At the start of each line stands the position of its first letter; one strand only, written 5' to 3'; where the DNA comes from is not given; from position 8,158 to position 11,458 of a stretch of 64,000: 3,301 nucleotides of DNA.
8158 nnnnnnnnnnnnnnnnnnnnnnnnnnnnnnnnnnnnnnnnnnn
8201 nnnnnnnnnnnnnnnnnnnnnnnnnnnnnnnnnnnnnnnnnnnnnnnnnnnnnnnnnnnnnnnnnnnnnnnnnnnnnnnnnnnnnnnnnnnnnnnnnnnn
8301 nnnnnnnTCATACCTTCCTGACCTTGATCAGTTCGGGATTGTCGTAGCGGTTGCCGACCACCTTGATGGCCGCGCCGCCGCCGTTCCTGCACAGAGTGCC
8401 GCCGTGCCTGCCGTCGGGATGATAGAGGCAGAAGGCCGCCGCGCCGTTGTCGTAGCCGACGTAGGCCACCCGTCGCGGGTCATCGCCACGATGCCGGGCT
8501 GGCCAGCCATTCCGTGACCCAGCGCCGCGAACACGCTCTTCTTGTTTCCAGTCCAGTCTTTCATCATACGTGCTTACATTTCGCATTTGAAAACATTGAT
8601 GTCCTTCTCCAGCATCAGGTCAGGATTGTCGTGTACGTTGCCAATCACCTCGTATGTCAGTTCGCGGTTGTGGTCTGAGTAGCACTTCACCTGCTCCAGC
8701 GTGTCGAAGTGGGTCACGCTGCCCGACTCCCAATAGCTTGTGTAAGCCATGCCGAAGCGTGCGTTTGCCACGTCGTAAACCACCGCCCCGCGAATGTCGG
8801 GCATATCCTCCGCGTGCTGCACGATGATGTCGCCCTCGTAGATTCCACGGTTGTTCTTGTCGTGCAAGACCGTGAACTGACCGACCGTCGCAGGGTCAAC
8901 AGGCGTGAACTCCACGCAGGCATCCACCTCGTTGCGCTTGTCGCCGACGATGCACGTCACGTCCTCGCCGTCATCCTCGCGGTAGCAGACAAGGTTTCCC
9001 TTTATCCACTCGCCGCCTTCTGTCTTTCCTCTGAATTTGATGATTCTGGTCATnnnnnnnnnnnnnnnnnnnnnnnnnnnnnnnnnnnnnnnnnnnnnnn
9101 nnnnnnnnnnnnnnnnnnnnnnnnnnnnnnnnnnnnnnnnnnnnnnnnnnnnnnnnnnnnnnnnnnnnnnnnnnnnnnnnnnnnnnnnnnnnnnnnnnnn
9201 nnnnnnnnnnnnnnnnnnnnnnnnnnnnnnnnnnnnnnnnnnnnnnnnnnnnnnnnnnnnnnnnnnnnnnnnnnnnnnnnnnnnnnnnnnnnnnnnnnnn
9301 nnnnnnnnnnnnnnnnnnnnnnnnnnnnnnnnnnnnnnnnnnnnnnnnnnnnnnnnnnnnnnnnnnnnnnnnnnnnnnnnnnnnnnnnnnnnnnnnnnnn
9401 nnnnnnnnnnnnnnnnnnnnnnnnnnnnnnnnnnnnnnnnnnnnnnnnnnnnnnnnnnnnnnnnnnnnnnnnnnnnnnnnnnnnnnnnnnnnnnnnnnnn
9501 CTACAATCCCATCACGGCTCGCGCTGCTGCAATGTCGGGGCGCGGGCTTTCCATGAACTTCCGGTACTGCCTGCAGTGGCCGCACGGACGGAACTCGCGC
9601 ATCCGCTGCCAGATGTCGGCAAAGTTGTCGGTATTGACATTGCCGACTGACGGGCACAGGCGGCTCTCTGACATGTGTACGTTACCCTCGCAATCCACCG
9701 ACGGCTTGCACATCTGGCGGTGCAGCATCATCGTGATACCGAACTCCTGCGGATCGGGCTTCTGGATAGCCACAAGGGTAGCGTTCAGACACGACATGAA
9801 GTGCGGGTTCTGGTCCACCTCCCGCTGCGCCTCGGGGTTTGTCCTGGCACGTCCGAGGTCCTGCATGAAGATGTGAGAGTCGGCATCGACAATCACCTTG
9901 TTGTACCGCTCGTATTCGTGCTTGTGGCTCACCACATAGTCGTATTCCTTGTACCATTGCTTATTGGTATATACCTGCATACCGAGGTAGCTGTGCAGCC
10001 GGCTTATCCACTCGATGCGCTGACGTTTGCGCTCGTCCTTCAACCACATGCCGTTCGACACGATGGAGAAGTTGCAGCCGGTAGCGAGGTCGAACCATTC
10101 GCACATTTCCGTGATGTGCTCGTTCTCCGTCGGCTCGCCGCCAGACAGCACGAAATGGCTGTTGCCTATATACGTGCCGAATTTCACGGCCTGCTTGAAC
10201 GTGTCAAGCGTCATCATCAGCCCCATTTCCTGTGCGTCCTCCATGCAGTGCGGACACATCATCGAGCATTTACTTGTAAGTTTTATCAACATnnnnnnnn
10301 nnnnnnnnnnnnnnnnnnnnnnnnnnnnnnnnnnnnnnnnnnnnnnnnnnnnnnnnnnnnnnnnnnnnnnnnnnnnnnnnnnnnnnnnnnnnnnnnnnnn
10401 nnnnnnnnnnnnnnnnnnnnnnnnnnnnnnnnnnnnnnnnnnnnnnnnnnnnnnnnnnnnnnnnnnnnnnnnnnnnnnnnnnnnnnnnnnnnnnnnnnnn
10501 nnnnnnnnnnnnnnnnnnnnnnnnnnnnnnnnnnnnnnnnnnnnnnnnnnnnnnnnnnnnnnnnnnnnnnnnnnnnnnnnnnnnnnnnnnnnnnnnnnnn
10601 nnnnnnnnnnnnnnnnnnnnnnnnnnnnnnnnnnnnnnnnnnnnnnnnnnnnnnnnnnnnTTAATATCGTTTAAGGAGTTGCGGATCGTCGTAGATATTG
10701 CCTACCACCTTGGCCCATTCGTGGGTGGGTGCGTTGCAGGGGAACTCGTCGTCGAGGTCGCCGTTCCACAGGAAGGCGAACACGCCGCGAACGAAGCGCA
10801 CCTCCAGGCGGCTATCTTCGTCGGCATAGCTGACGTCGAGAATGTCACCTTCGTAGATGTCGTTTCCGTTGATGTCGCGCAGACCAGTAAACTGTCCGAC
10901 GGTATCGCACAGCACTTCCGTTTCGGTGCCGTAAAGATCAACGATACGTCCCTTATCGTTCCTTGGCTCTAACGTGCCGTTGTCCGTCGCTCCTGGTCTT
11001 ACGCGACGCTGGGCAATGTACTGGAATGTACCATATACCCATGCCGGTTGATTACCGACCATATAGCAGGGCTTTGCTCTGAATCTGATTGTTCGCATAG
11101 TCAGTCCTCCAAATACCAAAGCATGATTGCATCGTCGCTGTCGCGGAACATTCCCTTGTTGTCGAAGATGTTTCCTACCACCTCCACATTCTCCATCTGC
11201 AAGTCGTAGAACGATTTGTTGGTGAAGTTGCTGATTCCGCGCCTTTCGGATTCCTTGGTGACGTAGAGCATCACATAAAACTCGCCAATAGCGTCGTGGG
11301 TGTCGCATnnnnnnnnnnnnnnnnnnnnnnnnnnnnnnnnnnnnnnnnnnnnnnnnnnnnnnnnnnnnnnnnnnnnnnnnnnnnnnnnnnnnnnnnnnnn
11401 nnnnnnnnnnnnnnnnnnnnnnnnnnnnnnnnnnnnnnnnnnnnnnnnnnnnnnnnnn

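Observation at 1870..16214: Expansion of YopX-domain paralogs: five intact, one fused, two decayed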

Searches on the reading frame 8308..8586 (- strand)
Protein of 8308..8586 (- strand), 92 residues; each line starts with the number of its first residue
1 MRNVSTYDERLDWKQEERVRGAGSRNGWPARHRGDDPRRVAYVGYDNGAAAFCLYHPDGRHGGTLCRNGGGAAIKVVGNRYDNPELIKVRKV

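Call 5: search_protein_families(library=pfam, proteins=[window:8308-8586:-], max_evalue=1)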
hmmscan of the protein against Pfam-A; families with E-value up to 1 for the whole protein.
window:8308-8586:- (92 aa): 1 family
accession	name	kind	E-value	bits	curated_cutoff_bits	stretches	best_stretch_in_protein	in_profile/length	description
PF09643.15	YopX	-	0.0018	18.7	22.4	1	42-88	84-128/128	YopX protein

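Call 38: find_homologous_proteins(query=window:8308-8586:-, max_evalue=0.01)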
Query window:8308-8586:- (92 aa): 6 proteins with E <= 0.01 among 6 candidates.
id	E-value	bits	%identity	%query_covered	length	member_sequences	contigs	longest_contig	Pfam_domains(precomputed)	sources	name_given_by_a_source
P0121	4.6e-58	211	100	100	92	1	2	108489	-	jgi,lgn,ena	-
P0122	3.2e-38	148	78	95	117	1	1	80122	-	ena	-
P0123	1.8e-34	136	72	95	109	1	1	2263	-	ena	-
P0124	1.4e-24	104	92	58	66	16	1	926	-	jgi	jgi:hypothetical protein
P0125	5.1e-20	89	93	48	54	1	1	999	-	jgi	jgi:hypothetical protein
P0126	4.0e-10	57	89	38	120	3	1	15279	-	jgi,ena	-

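Call 47: search_protein_families(library=phrogs, proteins=[window:8308-8586:-], max_evalue=0.001)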
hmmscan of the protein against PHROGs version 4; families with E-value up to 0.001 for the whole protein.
window:8308-8586:- (92 aa): 0 families

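Call 78: search_protein_families(library=ncbifam, proteins=[window:8308-8586:-], max_evalue=0.001)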
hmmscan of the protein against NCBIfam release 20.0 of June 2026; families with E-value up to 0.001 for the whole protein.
window:8308-8586:- (92 aa): 0 families

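Call 92: search_protein_families(library=pfam, proteins=[P0122, P0126, P0123], max_evalue=1)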
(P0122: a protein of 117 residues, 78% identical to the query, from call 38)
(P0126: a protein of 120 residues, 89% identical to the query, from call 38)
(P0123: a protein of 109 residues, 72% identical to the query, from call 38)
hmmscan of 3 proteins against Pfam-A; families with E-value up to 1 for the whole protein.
P0122 (117 aa): 1 family
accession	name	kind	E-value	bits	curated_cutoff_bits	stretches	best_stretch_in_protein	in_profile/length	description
PF09643.15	YopX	-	0.006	17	22.4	1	66-113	83-128/128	YopX protein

P0126 (120 aa): 1 family
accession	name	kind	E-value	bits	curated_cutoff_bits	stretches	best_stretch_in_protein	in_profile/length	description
PF09643.15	YopX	-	3.7e-05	24.2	22.4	1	94-116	106-128/128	YopX protein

P0123 (109 aa): 0 families

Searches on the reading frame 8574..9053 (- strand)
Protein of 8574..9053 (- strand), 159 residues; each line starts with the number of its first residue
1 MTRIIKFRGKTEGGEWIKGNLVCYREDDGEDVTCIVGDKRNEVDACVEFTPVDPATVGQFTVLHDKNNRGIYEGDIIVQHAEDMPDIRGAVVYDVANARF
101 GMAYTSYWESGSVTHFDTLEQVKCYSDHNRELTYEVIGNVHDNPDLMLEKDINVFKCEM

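Call 5: search_protein_families(library=pfam, proteins=[window:8574-9053:-], max_evalue=1)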
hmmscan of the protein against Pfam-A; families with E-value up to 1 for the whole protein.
window:8574-9053:- (159 aa): 1 family
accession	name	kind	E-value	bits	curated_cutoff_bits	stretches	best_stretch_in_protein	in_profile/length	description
PF09643.15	YopX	-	5e-14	52.8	22.4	1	6-147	1-127/128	YopX protein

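Call 47: search_protein_families(library=phrogs, proteins=[window:8574-9053:-], max_evalue=0.001)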
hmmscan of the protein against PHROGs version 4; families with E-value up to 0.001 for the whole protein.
window:8574-9053:- (159 aa): 3 families
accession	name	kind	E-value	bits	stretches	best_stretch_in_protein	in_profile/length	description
phrog_8684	-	unknown function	7.9e-25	88.7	1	1-149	1-162/164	-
phrog_98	-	unknown function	2.5e-20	73.8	1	1-148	24-151/208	-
phrog_31057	-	unknown function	0.00023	21.5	1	5-81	5-80/309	-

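Call 78: search_protein_families(library=ncbifam, proteins=[window:8574-9053:-], max_evalue=0.001)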
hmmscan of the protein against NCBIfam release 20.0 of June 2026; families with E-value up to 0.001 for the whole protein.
window:8574-9053:- (159 aa): 1 family
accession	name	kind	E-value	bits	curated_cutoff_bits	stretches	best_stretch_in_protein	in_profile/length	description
TIGR01671.1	phage_TIGR01671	hypoth_equivalog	3.4e-14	53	41.3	1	4-147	1-148/151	phage conserved hypothetical protein TIGR01671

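Call 79: search_protein_families(library=padloc, proteins=[window:8574-9053:-], max_evalue=0.001)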
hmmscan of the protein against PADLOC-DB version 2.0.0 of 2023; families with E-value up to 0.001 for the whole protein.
window:8574-9053:- (159 aa): 0 families

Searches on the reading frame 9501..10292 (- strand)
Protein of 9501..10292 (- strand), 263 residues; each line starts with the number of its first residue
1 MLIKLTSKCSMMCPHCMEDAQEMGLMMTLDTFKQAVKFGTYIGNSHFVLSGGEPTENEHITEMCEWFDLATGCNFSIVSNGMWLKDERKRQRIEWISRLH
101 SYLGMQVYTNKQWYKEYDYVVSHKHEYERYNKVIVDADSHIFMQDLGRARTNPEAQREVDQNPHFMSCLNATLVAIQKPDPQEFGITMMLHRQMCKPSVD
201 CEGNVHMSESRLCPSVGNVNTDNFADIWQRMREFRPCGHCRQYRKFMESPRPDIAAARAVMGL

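Call 16: find_related_loci(query=window:9501-10292:-, collection=viral_contigs, flank=10000)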
Query window:9501-10292:- (263 aa) in viral_contigs; peptide patterns used: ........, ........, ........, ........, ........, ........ (x = any residue, [..] = any of these).
26 stretches matched a pattern; 9 encode a relative of the query (tblastn E <= 1e-3); 9 distinct loci.
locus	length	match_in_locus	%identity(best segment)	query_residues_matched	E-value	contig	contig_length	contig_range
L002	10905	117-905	95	1-263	2e-179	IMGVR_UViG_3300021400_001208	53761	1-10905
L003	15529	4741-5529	95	1-263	2e-179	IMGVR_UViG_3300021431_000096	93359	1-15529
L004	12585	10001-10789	93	1-263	1e-174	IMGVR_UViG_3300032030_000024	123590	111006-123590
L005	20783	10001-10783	93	1-261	5e-173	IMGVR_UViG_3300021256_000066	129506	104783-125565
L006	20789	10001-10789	88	1-263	2e-168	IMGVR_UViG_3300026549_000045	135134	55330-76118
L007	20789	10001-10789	89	1-263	2e-166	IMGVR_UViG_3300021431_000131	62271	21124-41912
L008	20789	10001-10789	84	1-263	9e-160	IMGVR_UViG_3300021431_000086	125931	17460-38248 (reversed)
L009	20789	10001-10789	84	1-263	4e-158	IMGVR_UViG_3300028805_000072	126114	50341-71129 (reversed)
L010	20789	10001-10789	80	1-263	5e-153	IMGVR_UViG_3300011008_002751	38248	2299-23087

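Call 47: search_protein_families(library=phrogs, proteins=[window:9501-10292:-], max_evalue=0.001)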
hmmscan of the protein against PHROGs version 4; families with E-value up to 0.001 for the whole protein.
window:9501-10292:- (263 aa): 2 families
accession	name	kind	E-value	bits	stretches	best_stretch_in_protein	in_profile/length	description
phrog_1802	-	other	3.7e-05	23.8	1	3-98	48-152/556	radical SAM domain-containing protein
phrog_13987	-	other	0.00026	21.4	1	3-110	19-129/274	radical SAM domain-containing protein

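Call 48: search_protein_families(library=pfam, proteins=[window:9501-10292:-], max_evalue=0.01)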
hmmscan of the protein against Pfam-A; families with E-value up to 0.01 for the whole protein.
window:9501-10292:- (263 aa): 3 families
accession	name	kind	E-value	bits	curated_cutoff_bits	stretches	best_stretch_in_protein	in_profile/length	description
PF04055.27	Radical_SAM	-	1.5e-06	28.9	29.5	1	4-90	2-91/166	Radical SAM superfamily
PF13353.11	Fer4_12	-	0.0047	17.7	22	1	6-98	12-108/137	4Fe-4S single cluster domain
PF13186.11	SPASM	-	0.0066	17.1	21.5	0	199-240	10-66/67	Iron-sulfur cluster-binding domain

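Call 78: search_protein_families(library=ncbifam, proteins=[window:9501-10292:-], max_evalue=0.001)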
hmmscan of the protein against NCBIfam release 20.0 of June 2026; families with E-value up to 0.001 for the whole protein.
window:9501-10292:- (263 aa): 19 families
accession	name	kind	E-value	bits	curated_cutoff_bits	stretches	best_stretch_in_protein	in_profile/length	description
NF001199.0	PRK00164.2-1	equivalog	1.2e-08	34.5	231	1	3-89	16-104/308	GTP 3',8-cyclase MoaA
TIGR04133.1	rSAM_w_lipo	hypoth_equivalog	6.7e-08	31.8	425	1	4-94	29-123/350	TIGR04133 family radical SAM/SPASM protein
TIGR02668.1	moaA_archaeal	equivalog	1e-07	31.3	325.25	1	3-87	14-100/303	GTP 3',8-cyclase MoaA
TIGR04317.1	W_rSAM_matur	equivalog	1.4e-07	31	380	1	2-89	7-95/349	tungsten cofactor oxidoreductase radical SAM maturase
TIGR04347.1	pseudo_SAM_Halo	equivalog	2.4e-07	30.3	525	0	198-229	300-331/390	TIGR04347 family pseudo-SAM/SPASM protein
TIGR02666.1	moaA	equivalog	5.7e-07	28.8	284.05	1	3-90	14-109/336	GTP 3',8-cyclase MoaA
TIGR04051.1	rSAM_NirJ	equivalog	6.2e-07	28.7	515.45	0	4-107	7-108/354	heme d1 biosynthesis radical SAM protein NirJ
NF038283.1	viperin_w_prok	equivalog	1.6e-06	27.5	180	1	5-91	8-102/281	viperin family antiviral radical SAM protein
TIGR04054.1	rSAM_NirJ1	equivalog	1.8e-06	26.9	650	0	4-94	41-131/387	putative heme d1 biosynthesis radical SAM protein NirJ1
TIGR03977.1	rSAM_pair_HxsC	equivalog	2.5e-06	26.6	267.9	1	4-137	30-162/292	His-Xaa-Ser system radical SAM maturase HxsC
TIGR04546.1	rSAM_ahbC_deAc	equivalog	2.9e-06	26.3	650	1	4-111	44-149/390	12,18-didecarboxysiroheme deacetylase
NF045646.2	rSAM_Se_TrsS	equivalog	8.1e-06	24.6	490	1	2-88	89-177/441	radical SAM (seleno)protein TrsS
TIGR02109.1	PQQ_syn_pqqE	equivalog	9.9e-06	24.7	381.35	1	1-89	9-98/358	pyrroloquinoline quinone biosynthesis protein PqqE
TIGR04545.1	rSAM_ahbD_hemeb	equivalog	5.4e-05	22.8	500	1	4-90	5-92/339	heme b synthase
TIGR04250.1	SCM_rSAM_ScmE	equivalog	9e-05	21.5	400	1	3-87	7-92/358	SynChlorMet cassette radical SAM/SPASM protein ScmE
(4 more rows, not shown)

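Call 79: search_protein_families(library=padloc, proteins=[window:9501-10292:-], max_evalue=0.001)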
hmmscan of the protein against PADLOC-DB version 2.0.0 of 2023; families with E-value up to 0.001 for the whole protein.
window:9501-10292:- (263 aa): 2 families
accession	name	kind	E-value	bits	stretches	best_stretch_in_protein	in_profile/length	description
PDLC02903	pVip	-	5e-09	34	1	4-91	5-88/257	Viperins not associated with kinases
PDLC02904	pVip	-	5.5e-06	24.1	1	4-96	8-103/262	Viperins associated with kinases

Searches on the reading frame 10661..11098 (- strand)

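Call 47: search_protein_families(library=phrogs, proteins=[window:10661-11098:-], max_evalue=0.001)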
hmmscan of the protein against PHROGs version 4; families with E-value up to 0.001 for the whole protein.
window:10661-11098:- (145 aa): 3 families
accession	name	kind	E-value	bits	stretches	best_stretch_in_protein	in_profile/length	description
phrog_98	-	unknown function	6.5e-18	66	1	64-144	71-152/208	-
phrog_8684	-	unknown function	3.2e-14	54.2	1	1-95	2-89/164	-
phrog_24347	-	unknown function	3.2e-05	24.3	1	68-142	173-241/245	-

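Call 78: search_protein_families(library=ncbifam, proteins=[window:10661-11098:-], max_evalue=0.001)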
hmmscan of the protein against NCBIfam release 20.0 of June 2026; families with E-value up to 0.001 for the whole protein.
window:10661-11098:- (145 aa): 1 family
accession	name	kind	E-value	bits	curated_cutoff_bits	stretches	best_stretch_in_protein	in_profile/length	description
TIGR01671.1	phage_TIGR01671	hypoth_equivalog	4.6e-06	26.6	41.3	0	66-92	56-82/151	phage conserved hypothetical protein TIGR01671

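Call 79: search_protein_families(library=padloc, proteins=[window:10661-11098:-], max_evalue=0.001)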
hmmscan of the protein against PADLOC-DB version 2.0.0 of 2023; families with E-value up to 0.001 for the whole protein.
window:10661-11098:- (145 aa): 0 families

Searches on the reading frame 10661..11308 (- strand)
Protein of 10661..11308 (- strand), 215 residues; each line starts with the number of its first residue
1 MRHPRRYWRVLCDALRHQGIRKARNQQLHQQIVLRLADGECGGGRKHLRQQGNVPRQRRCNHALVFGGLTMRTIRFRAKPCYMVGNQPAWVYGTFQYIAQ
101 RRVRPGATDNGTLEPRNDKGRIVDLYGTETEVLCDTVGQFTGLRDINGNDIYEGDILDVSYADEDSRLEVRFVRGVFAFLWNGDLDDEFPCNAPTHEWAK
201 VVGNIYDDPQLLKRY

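Call 5: search_protein_families(library=pfam, proteins=[window:10661-11308:-], max_evalue=1)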
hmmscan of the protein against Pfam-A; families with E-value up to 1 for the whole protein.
window:10661-11308:- (215 aa): 1 family
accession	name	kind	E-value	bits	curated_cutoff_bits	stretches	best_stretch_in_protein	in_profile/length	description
PF09643.15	YopX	-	4.9e-15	56.1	22.4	1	128-213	45-128/128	YopX protein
